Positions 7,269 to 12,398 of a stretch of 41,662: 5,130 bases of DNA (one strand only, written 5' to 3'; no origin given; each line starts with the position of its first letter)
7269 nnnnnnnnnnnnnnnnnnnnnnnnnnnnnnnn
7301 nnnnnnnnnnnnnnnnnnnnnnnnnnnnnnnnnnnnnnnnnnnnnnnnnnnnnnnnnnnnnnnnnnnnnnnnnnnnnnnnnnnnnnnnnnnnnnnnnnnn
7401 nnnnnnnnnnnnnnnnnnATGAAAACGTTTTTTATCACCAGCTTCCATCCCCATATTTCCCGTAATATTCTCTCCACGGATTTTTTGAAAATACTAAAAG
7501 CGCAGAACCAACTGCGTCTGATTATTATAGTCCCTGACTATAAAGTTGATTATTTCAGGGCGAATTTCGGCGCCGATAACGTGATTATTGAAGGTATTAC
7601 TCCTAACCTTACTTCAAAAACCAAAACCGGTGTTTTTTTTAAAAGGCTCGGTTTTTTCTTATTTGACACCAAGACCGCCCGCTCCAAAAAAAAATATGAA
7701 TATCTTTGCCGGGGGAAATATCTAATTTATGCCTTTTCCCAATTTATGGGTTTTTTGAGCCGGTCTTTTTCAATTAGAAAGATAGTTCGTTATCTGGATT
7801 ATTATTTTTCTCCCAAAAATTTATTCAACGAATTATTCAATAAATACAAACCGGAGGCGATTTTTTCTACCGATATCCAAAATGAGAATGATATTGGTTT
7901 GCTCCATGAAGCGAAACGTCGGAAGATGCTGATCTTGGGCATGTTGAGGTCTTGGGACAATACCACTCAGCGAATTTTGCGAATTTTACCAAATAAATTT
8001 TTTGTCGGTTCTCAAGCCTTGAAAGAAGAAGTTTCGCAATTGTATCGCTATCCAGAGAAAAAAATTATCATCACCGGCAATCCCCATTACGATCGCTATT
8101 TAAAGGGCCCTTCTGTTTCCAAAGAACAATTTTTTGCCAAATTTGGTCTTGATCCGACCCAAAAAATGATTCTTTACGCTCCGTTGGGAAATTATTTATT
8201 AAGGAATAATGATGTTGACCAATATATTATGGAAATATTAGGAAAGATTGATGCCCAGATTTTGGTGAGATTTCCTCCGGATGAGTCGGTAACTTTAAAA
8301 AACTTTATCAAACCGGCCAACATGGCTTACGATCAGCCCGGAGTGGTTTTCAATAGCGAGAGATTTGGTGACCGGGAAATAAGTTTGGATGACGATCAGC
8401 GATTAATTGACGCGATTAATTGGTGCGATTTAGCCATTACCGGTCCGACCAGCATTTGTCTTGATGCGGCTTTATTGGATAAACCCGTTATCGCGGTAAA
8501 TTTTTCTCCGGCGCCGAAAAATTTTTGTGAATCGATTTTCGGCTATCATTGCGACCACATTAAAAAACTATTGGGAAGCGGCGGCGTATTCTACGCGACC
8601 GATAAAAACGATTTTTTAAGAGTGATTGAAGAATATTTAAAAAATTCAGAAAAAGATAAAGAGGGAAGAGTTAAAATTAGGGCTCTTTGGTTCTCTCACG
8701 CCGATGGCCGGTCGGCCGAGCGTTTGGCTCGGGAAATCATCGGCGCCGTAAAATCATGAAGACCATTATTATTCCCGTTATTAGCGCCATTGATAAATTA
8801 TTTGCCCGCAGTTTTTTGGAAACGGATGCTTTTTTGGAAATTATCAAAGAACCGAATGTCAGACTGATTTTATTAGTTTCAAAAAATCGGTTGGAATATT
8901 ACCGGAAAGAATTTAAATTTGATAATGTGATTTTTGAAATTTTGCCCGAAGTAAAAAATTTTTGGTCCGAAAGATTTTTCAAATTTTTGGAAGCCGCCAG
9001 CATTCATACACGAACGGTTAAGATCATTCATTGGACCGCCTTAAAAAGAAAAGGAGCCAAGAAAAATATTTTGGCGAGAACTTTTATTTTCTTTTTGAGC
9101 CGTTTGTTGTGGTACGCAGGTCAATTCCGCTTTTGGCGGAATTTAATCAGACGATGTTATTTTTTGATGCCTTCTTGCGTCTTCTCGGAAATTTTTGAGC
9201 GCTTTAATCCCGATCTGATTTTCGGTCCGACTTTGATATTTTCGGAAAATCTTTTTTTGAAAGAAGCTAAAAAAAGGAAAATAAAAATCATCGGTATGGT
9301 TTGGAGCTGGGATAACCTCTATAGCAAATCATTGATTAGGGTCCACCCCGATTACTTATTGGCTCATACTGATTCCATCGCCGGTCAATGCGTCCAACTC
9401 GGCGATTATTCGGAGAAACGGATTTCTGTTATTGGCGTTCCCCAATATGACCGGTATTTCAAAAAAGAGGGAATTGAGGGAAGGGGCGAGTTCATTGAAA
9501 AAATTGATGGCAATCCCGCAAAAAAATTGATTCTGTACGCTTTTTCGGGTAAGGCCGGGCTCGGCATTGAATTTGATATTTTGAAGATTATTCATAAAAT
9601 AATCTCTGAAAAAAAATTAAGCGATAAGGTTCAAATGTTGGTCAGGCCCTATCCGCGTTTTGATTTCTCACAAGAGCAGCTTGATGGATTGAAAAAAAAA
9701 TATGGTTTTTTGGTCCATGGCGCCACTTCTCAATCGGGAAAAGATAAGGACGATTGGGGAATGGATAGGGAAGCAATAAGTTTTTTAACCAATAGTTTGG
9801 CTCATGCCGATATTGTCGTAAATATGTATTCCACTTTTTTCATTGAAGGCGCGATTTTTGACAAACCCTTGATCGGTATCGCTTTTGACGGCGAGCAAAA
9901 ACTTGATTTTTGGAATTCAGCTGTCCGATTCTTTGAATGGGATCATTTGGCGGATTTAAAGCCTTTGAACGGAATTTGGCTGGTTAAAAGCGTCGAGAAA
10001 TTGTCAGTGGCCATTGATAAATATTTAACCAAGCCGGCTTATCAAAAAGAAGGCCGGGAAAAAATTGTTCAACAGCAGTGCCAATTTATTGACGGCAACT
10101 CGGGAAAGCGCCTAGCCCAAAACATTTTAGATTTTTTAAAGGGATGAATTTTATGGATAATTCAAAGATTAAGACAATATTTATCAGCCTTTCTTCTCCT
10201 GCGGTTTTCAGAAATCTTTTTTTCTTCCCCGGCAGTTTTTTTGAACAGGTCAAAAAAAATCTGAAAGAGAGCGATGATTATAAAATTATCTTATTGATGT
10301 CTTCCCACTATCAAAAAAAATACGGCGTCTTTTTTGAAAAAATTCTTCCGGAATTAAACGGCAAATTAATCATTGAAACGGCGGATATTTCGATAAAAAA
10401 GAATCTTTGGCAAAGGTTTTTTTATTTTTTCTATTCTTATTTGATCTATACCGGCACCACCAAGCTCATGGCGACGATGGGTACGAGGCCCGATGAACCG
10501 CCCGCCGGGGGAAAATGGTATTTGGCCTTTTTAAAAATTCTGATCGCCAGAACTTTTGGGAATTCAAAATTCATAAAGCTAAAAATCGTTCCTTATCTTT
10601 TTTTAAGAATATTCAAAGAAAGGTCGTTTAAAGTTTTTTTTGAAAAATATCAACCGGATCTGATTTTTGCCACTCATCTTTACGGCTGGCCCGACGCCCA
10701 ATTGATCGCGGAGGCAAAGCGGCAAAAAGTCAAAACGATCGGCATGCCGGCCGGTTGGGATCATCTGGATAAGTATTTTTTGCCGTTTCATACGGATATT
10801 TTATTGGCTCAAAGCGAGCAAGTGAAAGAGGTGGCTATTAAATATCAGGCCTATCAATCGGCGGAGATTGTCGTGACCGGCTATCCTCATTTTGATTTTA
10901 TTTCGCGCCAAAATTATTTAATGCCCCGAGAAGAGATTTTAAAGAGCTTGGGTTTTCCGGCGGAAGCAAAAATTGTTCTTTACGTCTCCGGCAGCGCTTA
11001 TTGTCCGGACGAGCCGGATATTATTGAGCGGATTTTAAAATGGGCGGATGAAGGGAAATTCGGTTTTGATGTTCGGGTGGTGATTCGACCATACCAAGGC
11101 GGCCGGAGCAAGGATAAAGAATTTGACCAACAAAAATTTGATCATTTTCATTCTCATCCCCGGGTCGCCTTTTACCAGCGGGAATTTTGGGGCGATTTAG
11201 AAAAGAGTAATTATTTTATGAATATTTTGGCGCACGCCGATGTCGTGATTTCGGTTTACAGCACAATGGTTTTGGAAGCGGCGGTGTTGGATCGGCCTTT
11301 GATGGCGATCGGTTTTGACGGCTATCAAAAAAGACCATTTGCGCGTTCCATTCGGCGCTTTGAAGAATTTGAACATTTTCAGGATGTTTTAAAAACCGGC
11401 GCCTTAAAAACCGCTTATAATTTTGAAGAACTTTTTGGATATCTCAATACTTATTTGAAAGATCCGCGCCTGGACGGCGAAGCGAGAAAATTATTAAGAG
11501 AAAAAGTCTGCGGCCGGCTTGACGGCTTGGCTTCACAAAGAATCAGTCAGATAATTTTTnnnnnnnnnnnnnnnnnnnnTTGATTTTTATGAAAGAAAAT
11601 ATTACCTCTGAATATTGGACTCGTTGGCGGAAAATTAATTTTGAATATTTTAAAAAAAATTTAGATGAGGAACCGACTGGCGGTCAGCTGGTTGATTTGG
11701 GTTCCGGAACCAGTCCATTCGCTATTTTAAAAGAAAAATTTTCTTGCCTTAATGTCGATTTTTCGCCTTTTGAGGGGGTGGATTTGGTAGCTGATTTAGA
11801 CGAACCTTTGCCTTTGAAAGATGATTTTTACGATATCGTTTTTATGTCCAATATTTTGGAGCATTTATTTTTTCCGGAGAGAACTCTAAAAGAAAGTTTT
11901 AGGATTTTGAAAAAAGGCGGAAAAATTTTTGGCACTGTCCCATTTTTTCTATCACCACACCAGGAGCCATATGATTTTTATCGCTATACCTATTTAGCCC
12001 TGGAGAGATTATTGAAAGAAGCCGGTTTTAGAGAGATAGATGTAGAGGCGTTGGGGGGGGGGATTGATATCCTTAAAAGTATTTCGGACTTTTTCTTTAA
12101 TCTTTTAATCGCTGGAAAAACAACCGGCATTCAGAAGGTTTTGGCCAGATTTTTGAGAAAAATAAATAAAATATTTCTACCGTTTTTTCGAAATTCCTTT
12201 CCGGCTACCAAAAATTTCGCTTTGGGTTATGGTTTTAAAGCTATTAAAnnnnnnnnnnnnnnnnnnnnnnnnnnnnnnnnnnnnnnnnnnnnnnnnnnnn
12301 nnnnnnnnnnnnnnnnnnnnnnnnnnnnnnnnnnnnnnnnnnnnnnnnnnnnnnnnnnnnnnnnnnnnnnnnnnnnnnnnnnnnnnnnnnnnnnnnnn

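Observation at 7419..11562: Three tandem, translationally coupled TagB/TagF-like paralogs, with a fourth at 19807-21174 and no CDP-alditol genes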

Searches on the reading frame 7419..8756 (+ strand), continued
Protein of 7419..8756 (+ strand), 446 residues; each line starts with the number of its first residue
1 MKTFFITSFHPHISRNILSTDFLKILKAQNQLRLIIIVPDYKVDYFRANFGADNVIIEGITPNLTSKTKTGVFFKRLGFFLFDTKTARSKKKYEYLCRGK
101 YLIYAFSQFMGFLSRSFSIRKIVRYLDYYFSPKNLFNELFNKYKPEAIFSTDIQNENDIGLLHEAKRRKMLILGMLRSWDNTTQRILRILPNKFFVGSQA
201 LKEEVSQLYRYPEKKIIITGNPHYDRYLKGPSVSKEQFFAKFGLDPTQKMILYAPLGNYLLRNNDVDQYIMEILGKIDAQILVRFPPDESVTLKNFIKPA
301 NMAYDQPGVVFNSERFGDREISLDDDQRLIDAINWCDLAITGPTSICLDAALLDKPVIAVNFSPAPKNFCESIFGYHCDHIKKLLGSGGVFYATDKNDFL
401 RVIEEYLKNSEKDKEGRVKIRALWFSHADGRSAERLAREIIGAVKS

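Call 75: search_solved_structures(query=A4, max_evalue=10, show_alignments=2)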
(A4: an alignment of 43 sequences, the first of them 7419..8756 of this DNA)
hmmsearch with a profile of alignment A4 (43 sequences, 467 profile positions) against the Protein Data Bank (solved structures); distinct sequences matched with E-value up to 10: 22.
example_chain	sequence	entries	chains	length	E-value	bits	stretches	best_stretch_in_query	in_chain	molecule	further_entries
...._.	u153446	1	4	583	4.4e-08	35.5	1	230-462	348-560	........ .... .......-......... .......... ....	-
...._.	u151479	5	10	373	6.8e-05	25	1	229-347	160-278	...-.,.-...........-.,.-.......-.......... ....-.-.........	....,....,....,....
8sxy_A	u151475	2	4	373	6.9e-05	25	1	229-347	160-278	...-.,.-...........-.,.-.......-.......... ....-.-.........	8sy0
8sxw_A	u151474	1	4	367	7.2e-05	24.9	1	229-347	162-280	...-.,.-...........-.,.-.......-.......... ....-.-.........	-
8sxv_A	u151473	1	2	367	7.3e-05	24.9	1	229-347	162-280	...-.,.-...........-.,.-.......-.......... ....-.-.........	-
8syd_A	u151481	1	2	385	7.8e-05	24.8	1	229-347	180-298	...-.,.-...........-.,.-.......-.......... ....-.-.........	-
8qoy_A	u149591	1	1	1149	0.001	21.1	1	234-387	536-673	TagF-like capsule polymerase Cps3D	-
9wde_A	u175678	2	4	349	0.0017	20.4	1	157-378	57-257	Processive diacylglycerol beta-glucosyltransferase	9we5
9cm8_A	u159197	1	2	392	0.0038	19.2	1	232-366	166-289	UDP-N-acetylglucosamine 2-epimerase (non-hydrolyzing)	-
8ahe_A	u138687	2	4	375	0.0085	18.1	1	435-466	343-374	UDP-N-acetylglucosamine 2-epimerase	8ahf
3beo_A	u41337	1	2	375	0.0085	18.1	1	435-466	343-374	UDP-N-acetylglucosamine 2-epimerase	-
4neq_A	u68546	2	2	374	0.009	18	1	156-382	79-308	UDP-N-acetylglucosamine 2-epimerase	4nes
3dzc_A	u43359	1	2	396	0.06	15.3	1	230-378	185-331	UDP-N-acetylglucosamine 2-epimerase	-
4fkz_A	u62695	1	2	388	0.07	15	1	232-346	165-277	UDP-N-acetylglucosamine 2-epimerase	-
1o6c_A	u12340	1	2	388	0.07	15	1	232-346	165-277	UDP-N-acetylglucosamine 2-epimerase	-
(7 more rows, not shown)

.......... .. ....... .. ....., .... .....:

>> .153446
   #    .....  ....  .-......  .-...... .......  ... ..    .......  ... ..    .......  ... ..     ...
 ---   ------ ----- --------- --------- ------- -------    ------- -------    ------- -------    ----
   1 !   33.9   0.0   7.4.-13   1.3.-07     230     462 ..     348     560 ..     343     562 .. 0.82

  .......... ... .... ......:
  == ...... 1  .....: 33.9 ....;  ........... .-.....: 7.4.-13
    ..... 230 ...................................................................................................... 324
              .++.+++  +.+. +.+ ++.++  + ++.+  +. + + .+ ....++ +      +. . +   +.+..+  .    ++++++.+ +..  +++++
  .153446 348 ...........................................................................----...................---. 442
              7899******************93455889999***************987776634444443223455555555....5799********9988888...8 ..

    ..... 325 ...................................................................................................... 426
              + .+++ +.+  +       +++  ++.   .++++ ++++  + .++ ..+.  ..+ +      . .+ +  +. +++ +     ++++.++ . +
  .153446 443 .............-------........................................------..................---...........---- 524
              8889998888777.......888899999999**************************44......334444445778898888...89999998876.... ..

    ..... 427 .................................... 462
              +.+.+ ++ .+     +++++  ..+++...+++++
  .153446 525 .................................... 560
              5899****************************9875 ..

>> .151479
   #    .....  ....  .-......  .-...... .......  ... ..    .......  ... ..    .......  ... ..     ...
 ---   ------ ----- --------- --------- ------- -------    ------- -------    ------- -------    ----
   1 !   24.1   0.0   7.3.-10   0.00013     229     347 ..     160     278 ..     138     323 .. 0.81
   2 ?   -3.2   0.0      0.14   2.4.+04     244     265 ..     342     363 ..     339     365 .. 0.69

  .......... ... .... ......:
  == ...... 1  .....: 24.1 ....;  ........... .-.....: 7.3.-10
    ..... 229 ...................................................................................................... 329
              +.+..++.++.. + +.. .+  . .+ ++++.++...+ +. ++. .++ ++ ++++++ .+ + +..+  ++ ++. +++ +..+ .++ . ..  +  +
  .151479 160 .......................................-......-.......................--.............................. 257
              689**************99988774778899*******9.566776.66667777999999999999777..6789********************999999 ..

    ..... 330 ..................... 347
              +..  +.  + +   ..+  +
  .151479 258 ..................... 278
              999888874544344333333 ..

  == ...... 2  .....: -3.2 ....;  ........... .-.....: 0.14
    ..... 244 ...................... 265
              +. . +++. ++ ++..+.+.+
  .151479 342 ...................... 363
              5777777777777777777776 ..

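Call 81: search_protein_representatives(alignment_id=A4)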
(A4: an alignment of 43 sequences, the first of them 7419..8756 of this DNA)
Query: 43 sequences, 467 profile positions. Proteins with E-value up to 0.001 (for the whole library): 16807; up to 1e-10: 7548; up to 1e-30: 3014. The best 150 are listed.
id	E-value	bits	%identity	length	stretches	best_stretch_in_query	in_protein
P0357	9.1e-223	756.6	-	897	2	2-466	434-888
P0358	6.7e-187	638.3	-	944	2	1-465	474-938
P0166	1.1e-177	607.9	-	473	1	2-465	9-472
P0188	3.6e-168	576.6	-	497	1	3-466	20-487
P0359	9.5e-164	562.0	-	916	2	3-465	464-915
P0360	7.8e-153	526.0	-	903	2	2-465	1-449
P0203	1.2e-152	525.3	-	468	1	3-465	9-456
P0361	2.7e-148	511.0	-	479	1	2-465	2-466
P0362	3.8e-147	507.2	-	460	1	5-464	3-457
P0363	5.9e-145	500.0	-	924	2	3-466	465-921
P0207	1.4e-141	488.9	-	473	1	3-459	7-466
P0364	3.6e-141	487.5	-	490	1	3-465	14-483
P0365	1.0e-139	482.7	-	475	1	2-464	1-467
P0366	3.6e-139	481.0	-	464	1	6-465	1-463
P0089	2.1e-137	475.1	-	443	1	2-466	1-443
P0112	1.7e-113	396.3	-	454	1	2-448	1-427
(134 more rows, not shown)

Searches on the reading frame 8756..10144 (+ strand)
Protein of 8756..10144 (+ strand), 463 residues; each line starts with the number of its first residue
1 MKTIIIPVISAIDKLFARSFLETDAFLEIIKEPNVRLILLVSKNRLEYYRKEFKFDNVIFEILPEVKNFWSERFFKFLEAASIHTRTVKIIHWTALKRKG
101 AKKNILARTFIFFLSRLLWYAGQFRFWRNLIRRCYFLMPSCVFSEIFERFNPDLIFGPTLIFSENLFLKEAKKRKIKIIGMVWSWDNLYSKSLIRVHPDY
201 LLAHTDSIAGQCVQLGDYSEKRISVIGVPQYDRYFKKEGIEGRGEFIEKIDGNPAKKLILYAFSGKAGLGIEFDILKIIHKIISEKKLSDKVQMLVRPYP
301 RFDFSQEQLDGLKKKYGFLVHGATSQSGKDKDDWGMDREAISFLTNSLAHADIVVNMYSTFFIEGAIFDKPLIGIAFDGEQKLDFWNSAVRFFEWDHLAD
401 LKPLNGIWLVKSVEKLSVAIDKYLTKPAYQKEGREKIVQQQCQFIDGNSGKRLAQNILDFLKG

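Call 4: search_protein_families(library=pfam, proteins=[window:8756-10144:+], max_evalue=10)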
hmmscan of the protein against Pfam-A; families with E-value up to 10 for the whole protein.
window:8756-10144:+ (463 aa): 1 family
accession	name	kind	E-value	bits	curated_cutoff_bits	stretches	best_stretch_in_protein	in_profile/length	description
PF04464.20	Glyphos_transf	-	4.5e-08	32.9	22.1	1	216-458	153-366/367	CDP-Glycerol:Poly(glycerophosphate) glycerophosphotransferase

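Call 5: search_protein_families(library=ncbifam, proteins=[window:8756-10144:+], max_evalue=10)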
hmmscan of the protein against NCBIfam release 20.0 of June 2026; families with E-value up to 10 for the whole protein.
window:8756-10144:+ (463 aa): 3 families
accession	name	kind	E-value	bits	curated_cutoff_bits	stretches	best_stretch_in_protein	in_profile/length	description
NF046086.1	BFO_1060_trans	domain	6.6e-12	45.2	200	2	347-462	261-365/365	BFO_1060 family glycosyltransferase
NF041713.1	Tar_polymTarL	equivalog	0.0013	17.5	1000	1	348-458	463-560/562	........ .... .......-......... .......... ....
NF041712.1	techglyph_taseTarF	equivalog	0.0037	16.4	550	1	337-458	274-387/388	teichoic acid glycerol-phosphate transferase TarF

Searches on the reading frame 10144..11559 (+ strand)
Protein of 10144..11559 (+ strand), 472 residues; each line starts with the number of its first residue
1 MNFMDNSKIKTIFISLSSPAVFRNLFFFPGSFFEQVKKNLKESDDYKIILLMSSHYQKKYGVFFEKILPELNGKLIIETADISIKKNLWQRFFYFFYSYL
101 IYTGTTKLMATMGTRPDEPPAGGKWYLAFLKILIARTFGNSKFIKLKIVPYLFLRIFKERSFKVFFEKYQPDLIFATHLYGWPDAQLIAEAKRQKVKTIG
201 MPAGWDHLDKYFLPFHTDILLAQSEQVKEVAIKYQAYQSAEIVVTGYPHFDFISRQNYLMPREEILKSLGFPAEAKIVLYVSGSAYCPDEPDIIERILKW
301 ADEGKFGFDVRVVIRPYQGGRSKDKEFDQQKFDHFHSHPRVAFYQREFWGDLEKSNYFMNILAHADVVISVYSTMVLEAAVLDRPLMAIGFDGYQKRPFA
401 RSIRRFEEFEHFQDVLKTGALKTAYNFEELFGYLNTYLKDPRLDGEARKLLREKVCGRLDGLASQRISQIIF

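Call 4: search_protein_families(library=pfam, proteins=[window:10144-11559:+], max_evalue=10)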
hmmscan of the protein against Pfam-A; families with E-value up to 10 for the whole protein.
window:10144-11559:+ (472 aa): 2 families
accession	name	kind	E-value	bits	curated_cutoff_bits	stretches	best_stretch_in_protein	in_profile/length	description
PF04464.20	Glyphos_transf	-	1.1e-13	51.3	22.1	2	338-472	241-366/367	CDP-Glycerol:Poly(glycerophosphate) glycerophosphotransferase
PF06258.17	Mito_fiss_Elm1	-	0.026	14.1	27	1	347-408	210-271/304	Mitochondrial fission ELM1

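Call 5: search_protein_families(library=ncbifam, proteins=[window:10144-11559:+], max_evalue=10)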
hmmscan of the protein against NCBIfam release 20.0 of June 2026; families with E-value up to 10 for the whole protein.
window:10144-11559:+ (472 aa): 4 families
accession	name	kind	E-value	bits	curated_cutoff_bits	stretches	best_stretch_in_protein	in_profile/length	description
NF046086.1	BFO_1060_trans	domain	1.7e-13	50.5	200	2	164-287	41-173/365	BFO_1060 family glycosyltransferase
NF041711.1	TagprimaseTarB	equivalog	0.0062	15.8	500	1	353-393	256-296/362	teichoic acid glycerol-phosphate primase TarB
TIGR04396.2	surf_polysacc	subfamily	0.011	14.9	125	1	219-256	103-140/427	surface carbohydrate biosynthesis protein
TIGR03568.1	NeuC_NnaA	equivalog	0.013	14.4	235.9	1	238-390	165-307/365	UDP-N-acetylglucosamine 2-epimerase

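Call 60: search_dna_similar(query=window:10153-11559:+, collection=plasmids, mode=protein, max_evalue=0.01, max_rows=25)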
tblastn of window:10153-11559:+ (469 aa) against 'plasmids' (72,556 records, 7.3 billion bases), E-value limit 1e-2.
Records with a match: 2; places in all: 2; records where one place covers at least 80% of the query: 0.
Best place of each record, by identity: <60% 2.
By first word of the organism name: Pediococcus 2.
By predicted mobility (MOB-suite, as given by PLSDB): mobilizable 2.
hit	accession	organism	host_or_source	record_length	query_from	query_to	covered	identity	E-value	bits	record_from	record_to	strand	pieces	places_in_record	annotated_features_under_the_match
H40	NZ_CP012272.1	Pediococcus damnosus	bottled beer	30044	215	389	37%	23.4%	1e-3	49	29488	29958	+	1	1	none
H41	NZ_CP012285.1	Pediococcus damnosus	brewing yeast sample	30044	215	389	37%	23.4%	2e-3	49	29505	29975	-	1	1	none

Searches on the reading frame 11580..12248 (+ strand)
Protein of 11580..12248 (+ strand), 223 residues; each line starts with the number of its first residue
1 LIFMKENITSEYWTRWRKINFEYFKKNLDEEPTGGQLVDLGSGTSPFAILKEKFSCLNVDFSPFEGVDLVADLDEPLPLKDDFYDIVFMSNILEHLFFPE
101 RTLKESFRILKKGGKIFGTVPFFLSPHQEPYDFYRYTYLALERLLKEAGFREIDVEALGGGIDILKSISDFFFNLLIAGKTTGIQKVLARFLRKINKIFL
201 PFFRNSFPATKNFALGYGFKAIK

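Call 6: search_protein_families(library=pfam, proteins=[window:11580-12248:+], max_evalue=0.01)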
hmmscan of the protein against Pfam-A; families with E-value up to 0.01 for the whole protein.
window:11580-12248:+ (223 aa): 7 families
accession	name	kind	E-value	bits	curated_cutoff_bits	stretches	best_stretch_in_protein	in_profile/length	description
PF13489.12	Methyltransf_23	-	4.7e-11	43.1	27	1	16-150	5-159/164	Methyltransferase domain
PF08241.18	Methyltransf_11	-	2.3e-09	38.2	21.2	1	69-117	47-94/95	Methyltransferase domain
PF01209.24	Ubie_methyltran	-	5.8e-06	26.3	20.1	1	66-135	99-170/233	ubiE/COQ5 methyltransferase family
PF13847.12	Methyltransf_31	-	6.3e-05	23.1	27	1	71-116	61-107/145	Methyltransferase domain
PF08242.18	Methyltransf_12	-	0.00014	22.9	30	1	77-116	64-98/98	Methyltransferase domain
PF13649.12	Methyltransf_25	-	0.00022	22.3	27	1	70-114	52-97/97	Methyltransferase domain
PF05148.21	Methyltransf_8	-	0.00085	19.7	27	1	15-116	54-154/219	Hypothetical methyltransferase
